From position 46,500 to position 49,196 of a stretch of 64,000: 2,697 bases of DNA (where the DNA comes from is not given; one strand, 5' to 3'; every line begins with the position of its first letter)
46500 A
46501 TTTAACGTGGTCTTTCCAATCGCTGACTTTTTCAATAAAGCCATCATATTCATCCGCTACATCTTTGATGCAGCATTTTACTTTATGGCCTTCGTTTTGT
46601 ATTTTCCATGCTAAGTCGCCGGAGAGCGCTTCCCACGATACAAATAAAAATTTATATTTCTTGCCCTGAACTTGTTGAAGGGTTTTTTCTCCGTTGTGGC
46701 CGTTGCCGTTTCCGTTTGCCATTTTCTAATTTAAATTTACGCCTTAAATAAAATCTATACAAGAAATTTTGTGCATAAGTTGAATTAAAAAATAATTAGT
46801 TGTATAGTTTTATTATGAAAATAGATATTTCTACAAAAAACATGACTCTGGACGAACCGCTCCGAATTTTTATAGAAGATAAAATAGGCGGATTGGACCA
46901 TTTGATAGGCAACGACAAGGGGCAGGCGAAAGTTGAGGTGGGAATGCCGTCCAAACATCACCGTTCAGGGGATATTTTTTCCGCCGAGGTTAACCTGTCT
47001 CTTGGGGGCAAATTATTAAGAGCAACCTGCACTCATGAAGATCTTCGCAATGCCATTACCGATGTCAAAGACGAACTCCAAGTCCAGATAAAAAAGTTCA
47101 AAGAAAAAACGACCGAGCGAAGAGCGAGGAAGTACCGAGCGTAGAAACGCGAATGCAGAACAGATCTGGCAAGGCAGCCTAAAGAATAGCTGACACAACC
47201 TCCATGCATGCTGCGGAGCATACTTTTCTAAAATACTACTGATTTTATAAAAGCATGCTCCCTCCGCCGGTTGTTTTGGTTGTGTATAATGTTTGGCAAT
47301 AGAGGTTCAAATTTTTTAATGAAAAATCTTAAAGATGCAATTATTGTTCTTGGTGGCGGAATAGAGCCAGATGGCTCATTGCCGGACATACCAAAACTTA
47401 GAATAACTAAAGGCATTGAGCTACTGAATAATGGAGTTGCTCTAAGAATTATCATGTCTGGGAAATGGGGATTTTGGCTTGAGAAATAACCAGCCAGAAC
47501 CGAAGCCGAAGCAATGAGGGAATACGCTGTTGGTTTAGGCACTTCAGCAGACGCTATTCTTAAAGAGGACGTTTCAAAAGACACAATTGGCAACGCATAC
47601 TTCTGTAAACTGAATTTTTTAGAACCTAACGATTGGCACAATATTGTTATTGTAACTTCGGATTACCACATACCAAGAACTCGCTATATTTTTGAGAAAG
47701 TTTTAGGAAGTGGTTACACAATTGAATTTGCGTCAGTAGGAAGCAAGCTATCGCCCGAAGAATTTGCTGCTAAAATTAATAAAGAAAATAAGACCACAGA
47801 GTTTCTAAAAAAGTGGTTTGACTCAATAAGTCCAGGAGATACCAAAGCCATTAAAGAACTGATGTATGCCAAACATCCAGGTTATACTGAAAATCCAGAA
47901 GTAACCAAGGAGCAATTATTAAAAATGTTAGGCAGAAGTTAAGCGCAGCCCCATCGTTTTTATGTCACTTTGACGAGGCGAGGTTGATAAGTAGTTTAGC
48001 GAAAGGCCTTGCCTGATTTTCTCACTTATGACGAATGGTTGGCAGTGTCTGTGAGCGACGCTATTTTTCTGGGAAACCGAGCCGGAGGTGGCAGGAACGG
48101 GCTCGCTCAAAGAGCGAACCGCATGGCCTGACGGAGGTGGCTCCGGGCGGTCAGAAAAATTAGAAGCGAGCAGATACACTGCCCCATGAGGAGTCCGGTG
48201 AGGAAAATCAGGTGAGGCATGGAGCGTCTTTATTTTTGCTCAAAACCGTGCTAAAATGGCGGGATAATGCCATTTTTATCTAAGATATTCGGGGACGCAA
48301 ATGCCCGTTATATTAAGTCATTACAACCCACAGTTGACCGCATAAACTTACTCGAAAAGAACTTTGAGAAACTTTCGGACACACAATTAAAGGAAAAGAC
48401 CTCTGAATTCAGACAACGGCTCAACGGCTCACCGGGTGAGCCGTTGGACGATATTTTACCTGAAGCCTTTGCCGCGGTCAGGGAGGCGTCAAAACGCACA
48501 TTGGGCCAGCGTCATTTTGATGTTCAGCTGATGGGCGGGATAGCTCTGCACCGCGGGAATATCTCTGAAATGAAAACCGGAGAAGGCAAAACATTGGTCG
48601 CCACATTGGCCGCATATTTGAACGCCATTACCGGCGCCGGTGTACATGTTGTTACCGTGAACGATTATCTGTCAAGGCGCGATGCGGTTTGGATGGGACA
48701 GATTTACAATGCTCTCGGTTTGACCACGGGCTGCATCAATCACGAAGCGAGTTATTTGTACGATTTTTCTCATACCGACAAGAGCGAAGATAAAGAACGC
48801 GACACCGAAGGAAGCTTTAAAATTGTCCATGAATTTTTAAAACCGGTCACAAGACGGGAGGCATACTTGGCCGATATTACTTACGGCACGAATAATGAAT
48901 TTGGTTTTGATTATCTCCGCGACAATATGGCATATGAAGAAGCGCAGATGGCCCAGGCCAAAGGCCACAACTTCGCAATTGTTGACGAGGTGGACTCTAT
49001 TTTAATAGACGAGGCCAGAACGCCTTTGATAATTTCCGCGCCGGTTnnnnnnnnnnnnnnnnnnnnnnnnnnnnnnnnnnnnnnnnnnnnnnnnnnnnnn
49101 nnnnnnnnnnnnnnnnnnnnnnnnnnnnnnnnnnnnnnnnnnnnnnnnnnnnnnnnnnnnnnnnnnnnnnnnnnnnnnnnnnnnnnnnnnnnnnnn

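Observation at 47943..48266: ~320-nt GC-rich noncoding region upstream of secA: candidate structured RNA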

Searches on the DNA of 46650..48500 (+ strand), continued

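Call 67: search_rna_families(source=window, start=46650, end=47750, threshold=evalue, max_evalue=10)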
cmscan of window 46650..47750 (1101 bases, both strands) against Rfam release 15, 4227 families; matches with E-value up to 10: 2.
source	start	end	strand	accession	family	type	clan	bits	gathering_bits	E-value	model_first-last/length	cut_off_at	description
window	47177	47306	-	RF03826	MIR825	Gene; miRNA;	-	17.5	160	5.2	1-146/146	no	MIR825 microRNA precursor family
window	46806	46894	+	RF02296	TtnuCD20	Gene; snRNA; snoRNA; CD-box;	-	17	80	9.1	1-66/66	no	Tetrahymena snoRNA TtnuCD20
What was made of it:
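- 47187..47301 (-): Partner hairpin element ('fam2'), about 115 nt, oriented opposite to the finding. It starts about 10 nt after the ancestral hpf stop and points away from the cargo gene. No Rfam match (call 67).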

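Call 73: search_dna_similar(query=window:47100-48270:+, collection=phages, mode=distant, max_evalue=0.001, max_rows=10)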
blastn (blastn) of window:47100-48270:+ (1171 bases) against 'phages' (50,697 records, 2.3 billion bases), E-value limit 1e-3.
No match.

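Call 74: search_dna_similar(query=window:47100-48270:+, collection=plasmids, mode=distant, max_evalue=0.001, max_rows=10)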
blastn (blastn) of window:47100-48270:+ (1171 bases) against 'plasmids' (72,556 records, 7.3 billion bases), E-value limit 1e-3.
No match.
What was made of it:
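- Tried and rejected: No match (calls 73, 74).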

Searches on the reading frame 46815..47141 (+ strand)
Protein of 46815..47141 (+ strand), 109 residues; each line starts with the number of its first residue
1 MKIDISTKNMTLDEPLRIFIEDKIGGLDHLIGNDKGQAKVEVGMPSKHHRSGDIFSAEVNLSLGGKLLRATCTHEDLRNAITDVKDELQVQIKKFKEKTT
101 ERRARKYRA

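Call 71: search_protein_families(library=pfam, proteins=[window:46815-47141:+], max_evalue=0.01)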
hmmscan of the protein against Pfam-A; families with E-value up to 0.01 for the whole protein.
window:46815-47141:+ (109 aa): 1 family
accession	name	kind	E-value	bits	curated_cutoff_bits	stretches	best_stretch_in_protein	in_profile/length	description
PF02482.25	Ribosomal_S30AE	-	8.3e-15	55.7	23.7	1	3-99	1-87/88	Sigma 54 modulation protein / S30EA ribosomal protein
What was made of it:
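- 46800..47144 (+): hpf (ribosome hibernation factor), the conserved left flank of the variable gap. In this lineage it carries a 48-nt in-frame insertion that creates a new stop; the ancestral C-terminal coding sequence persists just downstream. Pfam Ribosomal_S30AE, E = 8e-15 (call 71).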

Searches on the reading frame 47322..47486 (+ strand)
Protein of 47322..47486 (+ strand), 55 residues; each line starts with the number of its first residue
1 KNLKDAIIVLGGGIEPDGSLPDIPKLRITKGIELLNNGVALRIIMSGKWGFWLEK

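Call 71: search_protein_families(library=pfam, proteins=[window:47322-47486:+], max_evalue=0.01)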
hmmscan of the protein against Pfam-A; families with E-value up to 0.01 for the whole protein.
window:47322-47486:+ (55 aa): 1 family
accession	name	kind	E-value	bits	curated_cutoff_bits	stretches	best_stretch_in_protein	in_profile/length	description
PF02698.23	DUF218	-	0.00051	20.4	27.6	1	5-48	1-34/133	DUF218 domain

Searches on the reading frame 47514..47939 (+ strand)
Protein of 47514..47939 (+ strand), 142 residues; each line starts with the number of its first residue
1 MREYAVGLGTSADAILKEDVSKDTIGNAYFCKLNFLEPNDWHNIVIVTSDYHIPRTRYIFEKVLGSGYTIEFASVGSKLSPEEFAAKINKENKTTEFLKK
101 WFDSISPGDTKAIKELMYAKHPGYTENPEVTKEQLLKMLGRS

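Call 71: search_protein_families(library=pfam, proteins=[window:47514-47939:+], max_evalue=0.01)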
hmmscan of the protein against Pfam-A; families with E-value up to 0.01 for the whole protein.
window:47514-47939:+ (142 aa): 1 family
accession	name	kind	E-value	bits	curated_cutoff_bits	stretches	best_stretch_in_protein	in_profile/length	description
PF02698.23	DUF218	-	2.3e-13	50.6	27.6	1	1-86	46-118/133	DUF218 domain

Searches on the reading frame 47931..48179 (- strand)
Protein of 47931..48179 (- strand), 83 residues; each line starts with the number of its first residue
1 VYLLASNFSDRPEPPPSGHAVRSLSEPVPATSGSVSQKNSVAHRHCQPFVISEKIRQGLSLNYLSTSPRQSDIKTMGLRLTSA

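Call 71: search_protein_families(library=pfam, proteins=[window:47931-48179:-], max_evalue=0.01)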
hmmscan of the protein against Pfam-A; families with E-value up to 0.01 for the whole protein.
window:47931-48179:- (83 aa): 0 families

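Call 77: find_homologous_proteins(query=window:47931-48179:-, max_evalue=0.001)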
Query window:47931-48179:-: 1 candidates shared short words with the query, none scored E <= 0.001.
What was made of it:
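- On Protein-coding gene or gene remnant: No homolog in the protein collection (call 77).
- Checked: It has no Pfam match (call 71) and no homolog among 5.8 billion proteins (call 77).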

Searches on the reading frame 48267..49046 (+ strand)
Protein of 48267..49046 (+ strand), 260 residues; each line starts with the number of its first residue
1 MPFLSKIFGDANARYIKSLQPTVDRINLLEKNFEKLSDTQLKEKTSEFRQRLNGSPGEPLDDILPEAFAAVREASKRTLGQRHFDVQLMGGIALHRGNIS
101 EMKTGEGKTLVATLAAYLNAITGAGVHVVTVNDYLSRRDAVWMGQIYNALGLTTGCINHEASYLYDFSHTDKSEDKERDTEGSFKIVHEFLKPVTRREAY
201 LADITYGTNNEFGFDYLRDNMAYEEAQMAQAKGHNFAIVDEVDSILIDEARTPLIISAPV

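Call 16: find_related_loci(query=window:48267-49046:+, collection=metagenome_contigs, flank=3000)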
Query window:48267-49046:+ (260 aa) in metagenome_contigs; peptide patterns used: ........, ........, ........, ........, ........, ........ (x = any residue, [..] = any of these).
600 stretches matched a pattern (row limit reached: there are more); 598 encode a relative of the query (tblastn E <= 1e-3); the best 80 are kept; 80 distinct loci.
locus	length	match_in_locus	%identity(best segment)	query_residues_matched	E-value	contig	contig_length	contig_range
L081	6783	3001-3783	73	1-259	7e-130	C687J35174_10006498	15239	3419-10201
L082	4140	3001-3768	68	1-259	6e-123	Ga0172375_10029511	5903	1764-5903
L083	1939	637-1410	67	1-259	2e-126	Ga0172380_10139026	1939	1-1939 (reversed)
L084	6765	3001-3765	65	1-258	7e-113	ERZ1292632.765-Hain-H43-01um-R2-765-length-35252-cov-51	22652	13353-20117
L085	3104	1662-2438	64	1-259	8e-116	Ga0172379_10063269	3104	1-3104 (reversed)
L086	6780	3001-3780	64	3-259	6e-110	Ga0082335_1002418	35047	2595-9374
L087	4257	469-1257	64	1-259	4e-109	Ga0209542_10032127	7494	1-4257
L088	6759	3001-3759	63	1-258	4e-107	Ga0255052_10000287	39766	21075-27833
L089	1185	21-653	76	60-259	9e-115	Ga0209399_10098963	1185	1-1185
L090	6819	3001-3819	60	4-259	1e-104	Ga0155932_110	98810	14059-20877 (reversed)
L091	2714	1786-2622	60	1-259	7e-108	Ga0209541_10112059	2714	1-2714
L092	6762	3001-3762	63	1-259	3e-103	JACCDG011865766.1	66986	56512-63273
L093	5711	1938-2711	63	1-258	5e-102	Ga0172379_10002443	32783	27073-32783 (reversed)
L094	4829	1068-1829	61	1-259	2e-101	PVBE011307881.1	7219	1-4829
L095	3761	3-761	60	1-258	2e-101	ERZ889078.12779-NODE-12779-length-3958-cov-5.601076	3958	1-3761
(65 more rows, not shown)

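Call 72: find_related_loci(query=window:48267-49046:+, collection=viral_contigs, flank=3000)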
Query window:48267-49046:+ (260 aa) in viral_contigs; peptide patterns used: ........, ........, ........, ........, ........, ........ (x = any residue, [..] = any of these).
47 stretches matched a pattern; 44 encode a relative of the query (tblastn E <= 1e-3); 44 distinct loci.
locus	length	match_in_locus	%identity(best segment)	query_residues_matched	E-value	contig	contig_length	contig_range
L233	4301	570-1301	64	1-259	5e-105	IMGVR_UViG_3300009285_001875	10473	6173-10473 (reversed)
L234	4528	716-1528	59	1-259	1e-100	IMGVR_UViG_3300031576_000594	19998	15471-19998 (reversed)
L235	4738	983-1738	56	1-259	1e-93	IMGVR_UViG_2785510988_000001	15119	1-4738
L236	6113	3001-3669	56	3-258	1e-85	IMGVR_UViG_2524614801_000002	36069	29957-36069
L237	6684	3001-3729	53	1-258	1e-84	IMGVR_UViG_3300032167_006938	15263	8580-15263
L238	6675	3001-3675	53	1-258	4e-84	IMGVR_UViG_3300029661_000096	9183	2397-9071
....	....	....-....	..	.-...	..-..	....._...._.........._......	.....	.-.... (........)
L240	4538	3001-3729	52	1-258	5e-83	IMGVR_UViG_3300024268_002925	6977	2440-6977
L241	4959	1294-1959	55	6-260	2e-82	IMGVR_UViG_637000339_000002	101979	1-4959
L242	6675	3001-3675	52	1-258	2e-80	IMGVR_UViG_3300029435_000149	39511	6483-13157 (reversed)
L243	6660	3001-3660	54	6-259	3e-78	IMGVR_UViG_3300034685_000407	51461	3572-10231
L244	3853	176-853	50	1-260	3e-75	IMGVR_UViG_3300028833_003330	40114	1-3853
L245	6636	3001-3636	52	14-258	3e-74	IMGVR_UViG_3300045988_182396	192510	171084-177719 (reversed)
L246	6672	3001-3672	49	1-258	6e-74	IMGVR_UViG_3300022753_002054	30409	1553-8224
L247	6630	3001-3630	52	16-258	7e-72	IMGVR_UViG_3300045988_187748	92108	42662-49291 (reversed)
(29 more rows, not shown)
